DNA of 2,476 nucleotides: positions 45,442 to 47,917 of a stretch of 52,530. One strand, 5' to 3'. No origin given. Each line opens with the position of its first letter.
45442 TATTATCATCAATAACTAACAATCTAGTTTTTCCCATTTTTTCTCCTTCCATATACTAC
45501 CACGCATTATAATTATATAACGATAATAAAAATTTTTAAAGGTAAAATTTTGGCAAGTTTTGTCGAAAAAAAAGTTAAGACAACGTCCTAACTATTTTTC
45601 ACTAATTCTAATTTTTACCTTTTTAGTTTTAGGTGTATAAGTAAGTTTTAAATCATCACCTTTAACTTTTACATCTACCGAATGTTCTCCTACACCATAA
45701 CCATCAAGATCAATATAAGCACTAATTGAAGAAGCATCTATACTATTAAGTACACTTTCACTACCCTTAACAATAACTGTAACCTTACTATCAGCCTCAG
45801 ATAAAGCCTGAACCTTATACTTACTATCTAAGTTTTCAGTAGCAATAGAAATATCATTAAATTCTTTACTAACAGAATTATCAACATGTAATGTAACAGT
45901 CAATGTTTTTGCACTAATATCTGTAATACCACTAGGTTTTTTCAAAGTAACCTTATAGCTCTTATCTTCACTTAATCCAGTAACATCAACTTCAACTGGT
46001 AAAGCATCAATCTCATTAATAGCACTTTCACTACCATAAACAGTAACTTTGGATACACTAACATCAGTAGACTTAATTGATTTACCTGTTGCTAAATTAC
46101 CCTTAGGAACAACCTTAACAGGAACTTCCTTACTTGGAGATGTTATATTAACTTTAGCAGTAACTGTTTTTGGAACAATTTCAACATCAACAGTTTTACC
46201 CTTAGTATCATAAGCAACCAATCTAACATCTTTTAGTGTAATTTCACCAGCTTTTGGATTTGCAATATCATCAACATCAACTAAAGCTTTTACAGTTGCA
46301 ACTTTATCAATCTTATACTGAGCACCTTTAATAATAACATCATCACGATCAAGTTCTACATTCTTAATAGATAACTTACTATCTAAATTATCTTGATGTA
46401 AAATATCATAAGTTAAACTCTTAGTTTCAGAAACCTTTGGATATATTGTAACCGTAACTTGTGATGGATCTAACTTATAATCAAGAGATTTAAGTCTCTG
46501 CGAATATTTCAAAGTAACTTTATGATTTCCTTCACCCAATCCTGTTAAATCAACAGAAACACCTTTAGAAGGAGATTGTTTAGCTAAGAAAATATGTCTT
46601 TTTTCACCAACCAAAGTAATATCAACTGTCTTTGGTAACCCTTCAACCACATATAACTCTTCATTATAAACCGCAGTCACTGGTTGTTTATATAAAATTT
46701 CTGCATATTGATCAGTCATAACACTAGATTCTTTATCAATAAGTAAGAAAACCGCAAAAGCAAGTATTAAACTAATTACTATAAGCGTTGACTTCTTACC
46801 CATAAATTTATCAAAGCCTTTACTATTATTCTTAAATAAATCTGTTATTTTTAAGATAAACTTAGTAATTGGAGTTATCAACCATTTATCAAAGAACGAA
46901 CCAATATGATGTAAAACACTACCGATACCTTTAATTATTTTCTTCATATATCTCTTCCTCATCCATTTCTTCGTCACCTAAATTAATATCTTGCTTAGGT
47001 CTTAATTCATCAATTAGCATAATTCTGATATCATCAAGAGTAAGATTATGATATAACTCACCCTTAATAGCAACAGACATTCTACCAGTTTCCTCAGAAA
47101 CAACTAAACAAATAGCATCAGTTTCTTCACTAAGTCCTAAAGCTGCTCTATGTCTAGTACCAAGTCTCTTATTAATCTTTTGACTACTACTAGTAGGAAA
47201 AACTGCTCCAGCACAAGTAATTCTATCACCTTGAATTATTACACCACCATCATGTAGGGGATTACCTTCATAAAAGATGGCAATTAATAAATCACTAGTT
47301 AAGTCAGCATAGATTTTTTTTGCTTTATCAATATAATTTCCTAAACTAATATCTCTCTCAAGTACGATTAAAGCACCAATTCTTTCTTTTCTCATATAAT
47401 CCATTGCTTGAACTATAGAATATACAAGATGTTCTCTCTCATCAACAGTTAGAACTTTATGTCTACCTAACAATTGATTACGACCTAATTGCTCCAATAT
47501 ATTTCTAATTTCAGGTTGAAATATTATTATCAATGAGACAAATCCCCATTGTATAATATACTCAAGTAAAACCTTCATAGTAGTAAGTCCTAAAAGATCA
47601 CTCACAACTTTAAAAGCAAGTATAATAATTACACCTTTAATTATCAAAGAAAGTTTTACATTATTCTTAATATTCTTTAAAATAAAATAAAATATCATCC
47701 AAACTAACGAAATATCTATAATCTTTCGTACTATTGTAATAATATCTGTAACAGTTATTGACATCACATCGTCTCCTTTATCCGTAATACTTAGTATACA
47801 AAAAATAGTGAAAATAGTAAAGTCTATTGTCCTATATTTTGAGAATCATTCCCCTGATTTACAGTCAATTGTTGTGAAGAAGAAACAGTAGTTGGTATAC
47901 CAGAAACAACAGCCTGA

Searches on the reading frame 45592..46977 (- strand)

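Call 47: search_protein_families(library=pfam, proteins=[window:45592-46977:-], max_evalue=0.001)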
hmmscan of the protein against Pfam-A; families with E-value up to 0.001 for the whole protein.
window:45592-46977:- (461 aa): 1 family
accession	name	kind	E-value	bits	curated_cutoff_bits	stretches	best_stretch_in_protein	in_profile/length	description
PF07949.17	YbbR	-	6.1e-32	110.2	22.3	4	285-363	1-81/81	YbbR-like protein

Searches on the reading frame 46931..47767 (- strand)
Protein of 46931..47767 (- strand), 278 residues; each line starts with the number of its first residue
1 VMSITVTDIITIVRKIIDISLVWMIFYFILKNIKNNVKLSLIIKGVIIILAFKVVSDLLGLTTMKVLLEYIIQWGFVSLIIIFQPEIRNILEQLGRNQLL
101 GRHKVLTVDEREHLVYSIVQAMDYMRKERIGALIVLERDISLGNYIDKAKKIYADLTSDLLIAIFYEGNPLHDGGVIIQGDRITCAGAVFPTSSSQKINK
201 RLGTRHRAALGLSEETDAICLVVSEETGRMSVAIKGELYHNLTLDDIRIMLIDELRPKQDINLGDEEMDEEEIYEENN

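Call 47: search_protein_families(library=pfam, proteins=[window:46931-47767:-], max_evalue=0.001)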
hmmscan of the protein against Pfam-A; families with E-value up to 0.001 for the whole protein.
window:46931-47767:- (278 aa): 2 families
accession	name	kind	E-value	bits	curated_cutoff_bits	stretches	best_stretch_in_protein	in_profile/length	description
PF02457.21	DAC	-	2.4e-38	130.8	27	1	120-237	2-118/119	DisA bacterial checkpoint controller nucleotide-binding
PF19293.4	CdaA_N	-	1.1e-06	29.1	23.8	1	13-87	7-81/81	CdaA N-terminal transmembrane domain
